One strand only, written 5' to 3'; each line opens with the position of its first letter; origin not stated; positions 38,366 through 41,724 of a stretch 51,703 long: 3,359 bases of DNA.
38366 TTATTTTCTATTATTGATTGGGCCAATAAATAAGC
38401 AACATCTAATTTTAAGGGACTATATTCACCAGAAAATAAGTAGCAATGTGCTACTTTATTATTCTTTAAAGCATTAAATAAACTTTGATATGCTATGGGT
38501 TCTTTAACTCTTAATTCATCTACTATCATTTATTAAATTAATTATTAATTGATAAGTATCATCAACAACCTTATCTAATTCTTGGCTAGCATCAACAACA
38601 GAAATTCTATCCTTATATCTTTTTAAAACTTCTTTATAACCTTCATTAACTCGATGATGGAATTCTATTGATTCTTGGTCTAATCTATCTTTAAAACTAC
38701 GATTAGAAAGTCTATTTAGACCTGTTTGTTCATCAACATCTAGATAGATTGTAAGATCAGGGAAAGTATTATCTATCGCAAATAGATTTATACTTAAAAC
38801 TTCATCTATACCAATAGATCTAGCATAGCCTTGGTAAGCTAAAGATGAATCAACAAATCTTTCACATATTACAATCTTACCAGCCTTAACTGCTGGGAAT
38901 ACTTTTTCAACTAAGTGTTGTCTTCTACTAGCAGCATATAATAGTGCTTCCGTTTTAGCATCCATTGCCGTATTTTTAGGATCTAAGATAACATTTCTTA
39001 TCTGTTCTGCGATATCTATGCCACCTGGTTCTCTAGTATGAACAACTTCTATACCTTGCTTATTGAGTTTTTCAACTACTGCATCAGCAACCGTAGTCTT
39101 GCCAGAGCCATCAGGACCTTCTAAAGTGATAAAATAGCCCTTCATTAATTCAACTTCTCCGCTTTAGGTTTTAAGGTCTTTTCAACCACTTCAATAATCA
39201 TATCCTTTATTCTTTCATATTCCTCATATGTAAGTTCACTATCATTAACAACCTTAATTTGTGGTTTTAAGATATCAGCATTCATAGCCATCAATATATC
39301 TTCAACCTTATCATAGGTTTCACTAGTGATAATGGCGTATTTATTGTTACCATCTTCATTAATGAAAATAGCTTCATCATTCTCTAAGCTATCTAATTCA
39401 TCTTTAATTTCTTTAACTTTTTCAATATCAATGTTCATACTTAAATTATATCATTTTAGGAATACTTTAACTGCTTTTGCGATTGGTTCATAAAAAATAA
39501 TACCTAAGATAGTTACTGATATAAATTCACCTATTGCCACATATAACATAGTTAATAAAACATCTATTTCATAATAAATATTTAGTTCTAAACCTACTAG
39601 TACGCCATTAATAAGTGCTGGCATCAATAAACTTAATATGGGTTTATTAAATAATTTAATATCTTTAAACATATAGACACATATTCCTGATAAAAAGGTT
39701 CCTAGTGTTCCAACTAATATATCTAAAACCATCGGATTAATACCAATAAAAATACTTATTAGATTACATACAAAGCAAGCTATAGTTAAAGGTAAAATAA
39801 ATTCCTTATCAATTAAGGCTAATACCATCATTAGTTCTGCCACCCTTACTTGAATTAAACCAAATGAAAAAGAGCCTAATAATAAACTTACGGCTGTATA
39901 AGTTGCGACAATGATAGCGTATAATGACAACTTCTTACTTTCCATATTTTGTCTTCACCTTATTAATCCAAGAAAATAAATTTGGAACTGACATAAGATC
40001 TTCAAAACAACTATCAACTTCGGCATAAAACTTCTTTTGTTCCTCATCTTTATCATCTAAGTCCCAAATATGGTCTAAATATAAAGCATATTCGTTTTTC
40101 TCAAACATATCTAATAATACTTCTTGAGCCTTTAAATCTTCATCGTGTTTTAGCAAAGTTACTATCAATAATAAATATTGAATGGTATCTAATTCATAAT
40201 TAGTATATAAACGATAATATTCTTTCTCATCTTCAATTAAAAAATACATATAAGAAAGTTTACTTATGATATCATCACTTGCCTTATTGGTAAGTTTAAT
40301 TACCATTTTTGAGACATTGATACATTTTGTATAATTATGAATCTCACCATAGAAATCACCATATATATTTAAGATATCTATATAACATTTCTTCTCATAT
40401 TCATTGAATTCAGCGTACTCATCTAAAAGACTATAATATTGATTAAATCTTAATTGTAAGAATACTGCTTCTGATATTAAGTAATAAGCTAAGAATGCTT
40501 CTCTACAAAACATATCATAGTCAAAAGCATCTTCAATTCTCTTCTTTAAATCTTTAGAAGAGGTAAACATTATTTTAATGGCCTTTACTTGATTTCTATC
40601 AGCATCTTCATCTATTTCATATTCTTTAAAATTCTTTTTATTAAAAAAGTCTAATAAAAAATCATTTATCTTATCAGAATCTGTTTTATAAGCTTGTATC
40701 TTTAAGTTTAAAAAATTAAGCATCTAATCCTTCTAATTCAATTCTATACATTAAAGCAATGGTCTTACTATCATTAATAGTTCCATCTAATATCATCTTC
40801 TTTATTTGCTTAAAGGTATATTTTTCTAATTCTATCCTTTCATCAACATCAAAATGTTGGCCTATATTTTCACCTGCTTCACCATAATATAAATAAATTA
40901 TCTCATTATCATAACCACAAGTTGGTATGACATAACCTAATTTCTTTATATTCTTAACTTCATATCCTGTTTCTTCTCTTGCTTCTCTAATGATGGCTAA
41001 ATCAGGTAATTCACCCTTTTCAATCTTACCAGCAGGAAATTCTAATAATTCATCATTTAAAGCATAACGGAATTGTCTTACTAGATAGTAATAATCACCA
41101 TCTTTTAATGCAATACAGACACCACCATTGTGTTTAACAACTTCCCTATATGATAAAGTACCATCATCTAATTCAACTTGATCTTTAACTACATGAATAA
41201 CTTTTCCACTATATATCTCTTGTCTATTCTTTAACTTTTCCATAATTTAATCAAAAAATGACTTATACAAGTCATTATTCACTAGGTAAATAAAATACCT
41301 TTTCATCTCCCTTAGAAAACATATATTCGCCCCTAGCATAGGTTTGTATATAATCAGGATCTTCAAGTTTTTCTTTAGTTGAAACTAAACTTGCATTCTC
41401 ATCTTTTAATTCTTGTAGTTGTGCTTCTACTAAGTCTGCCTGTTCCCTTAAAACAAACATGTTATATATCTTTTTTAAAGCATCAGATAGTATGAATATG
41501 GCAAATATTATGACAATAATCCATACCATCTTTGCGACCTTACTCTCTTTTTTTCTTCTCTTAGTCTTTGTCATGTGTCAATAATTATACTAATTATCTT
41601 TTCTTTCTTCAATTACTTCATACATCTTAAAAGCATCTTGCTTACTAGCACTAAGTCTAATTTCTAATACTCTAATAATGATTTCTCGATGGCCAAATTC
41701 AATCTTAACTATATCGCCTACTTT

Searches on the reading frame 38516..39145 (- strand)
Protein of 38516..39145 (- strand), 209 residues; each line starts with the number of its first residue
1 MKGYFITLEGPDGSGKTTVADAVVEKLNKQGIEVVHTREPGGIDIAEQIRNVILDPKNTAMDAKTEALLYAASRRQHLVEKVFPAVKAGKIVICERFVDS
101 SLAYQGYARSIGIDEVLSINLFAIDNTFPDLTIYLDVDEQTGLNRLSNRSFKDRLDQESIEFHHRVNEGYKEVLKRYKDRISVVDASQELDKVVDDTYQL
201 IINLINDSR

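Call 52: search_protein_families(library=pfam, proteins=[window:38516-39145:-], max_evalue=0.0001)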
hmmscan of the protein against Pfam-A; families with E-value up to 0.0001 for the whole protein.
window:38516-39145:- (209 aa): 5 families
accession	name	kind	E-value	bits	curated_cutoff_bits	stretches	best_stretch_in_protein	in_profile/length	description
PF02223.23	Thymidylate_kin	-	6.8e-56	189.3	27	1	8-196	1-184/185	Thymidylate kinase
PF01712.25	dNK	-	8.1e-08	32.7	27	1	6-196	1-190/203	Deoxynucleoside kinase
PF13401.12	AAA_22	-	2.8e-06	28.1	27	0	4-63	6-65/130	AAA domain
PF13207.12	AAA_17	-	7.5e-06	26.7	27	0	10-63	2-60/136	AAA domain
PF13238.12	AAA_18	-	1.6e-05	25.8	29.4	1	6-159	1-121/128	AAA domain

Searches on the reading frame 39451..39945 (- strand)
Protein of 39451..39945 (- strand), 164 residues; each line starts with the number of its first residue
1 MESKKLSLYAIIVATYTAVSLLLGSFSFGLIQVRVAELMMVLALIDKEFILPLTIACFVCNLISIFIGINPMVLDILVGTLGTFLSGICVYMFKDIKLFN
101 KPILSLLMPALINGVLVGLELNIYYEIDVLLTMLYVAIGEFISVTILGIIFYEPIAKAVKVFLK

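Call 52: search_protein_families(library=pfam, proteins=[window:39451-39945:-], max_evalue=0.0001)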
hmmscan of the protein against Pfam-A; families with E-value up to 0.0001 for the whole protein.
window:39451-39945:- (164 aa): 1 family
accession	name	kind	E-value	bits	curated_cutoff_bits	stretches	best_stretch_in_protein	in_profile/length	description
PF06177.16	QueT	-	3.5e-29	102.4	33.7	1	8-155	3-139/141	QueT transporter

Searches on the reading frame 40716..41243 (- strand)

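Call 52: search_protein_families(library=pfam, proteins=[window:40716-41243:-], max_evalue=0.0001)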
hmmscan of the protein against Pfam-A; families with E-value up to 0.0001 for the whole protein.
window:40716-41243:- (175 aa): 1 family
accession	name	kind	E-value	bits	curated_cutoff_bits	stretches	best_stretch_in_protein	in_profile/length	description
PF00293.34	NUDIX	-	4.3e-14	53.1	21.1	1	40-156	4-125/134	NUDIX domain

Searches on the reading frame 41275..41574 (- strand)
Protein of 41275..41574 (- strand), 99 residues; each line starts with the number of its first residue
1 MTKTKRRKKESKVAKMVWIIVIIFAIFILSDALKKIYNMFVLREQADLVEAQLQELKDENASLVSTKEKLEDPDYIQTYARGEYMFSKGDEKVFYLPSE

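Call 52: search_protein_families(library=pfam, proteins=[window:41275-41574:-], max_evalue=0.0001)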
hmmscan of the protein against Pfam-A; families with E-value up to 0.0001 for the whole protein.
window:41275-41574:- (99 aa): 1 family
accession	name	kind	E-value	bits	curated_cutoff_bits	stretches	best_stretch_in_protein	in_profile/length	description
PF04977.20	DivIC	-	6.6e-13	48.7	28.9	1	33-97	13-78/80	Septum formation initiator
